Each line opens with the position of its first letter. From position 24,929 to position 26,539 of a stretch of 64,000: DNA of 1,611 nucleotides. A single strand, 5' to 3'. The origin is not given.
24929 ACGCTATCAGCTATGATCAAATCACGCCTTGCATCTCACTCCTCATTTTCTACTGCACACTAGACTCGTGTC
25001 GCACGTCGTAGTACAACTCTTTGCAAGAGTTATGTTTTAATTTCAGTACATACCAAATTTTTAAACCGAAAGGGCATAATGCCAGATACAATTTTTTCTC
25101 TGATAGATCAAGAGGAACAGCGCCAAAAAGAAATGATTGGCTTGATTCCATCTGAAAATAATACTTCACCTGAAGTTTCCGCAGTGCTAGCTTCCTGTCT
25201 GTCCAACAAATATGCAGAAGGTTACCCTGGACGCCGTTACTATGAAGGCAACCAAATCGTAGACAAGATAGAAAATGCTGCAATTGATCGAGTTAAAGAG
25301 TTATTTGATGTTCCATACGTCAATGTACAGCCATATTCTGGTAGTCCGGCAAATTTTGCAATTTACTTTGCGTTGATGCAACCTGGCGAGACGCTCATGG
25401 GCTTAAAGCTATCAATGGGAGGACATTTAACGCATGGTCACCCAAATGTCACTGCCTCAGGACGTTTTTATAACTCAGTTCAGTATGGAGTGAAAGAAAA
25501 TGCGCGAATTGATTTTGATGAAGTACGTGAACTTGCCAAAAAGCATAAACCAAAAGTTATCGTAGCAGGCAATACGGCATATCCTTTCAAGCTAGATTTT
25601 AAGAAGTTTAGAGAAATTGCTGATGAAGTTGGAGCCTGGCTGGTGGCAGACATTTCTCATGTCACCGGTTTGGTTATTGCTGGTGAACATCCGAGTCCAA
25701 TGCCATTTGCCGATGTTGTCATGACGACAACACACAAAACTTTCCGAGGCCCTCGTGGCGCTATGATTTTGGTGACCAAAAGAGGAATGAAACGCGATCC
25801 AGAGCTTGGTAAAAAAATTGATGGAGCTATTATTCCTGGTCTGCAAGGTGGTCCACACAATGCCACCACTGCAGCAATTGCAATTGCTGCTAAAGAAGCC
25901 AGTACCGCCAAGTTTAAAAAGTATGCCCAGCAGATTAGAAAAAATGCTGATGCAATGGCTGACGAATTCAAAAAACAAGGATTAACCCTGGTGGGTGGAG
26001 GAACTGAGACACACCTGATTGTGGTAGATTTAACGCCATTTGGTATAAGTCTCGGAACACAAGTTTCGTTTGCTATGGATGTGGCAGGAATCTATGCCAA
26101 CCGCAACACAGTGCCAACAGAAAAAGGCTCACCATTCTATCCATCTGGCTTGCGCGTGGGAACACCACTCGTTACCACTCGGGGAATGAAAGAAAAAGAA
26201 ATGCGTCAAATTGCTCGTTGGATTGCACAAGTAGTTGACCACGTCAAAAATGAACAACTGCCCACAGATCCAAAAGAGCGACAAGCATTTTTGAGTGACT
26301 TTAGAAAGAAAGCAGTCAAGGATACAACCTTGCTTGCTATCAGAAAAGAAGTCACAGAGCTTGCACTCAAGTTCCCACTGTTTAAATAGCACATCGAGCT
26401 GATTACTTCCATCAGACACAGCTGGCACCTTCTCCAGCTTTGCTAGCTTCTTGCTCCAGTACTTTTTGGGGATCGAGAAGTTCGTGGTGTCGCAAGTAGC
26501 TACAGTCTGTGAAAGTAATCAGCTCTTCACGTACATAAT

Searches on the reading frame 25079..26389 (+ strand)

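Call 21: search_protein_families(library=pfam, proteins=[window:25079-26389:+], max_evalue=0.001)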
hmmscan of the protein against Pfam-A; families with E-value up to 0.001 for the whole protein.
window:25079-26389:+ (436 aa): 2 families
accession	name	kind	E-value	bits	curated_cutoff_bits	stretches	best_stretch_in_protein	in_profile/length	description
PF00464.25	SHMT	-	8.4e-147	489.4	27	1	4-382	7-399/399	Serine hydroxymethyltransferase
PF00155.27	Aminotran_1_2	-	1.4e-05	24.9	19.7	1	52-321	35-313/361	Aminotransferase class I and II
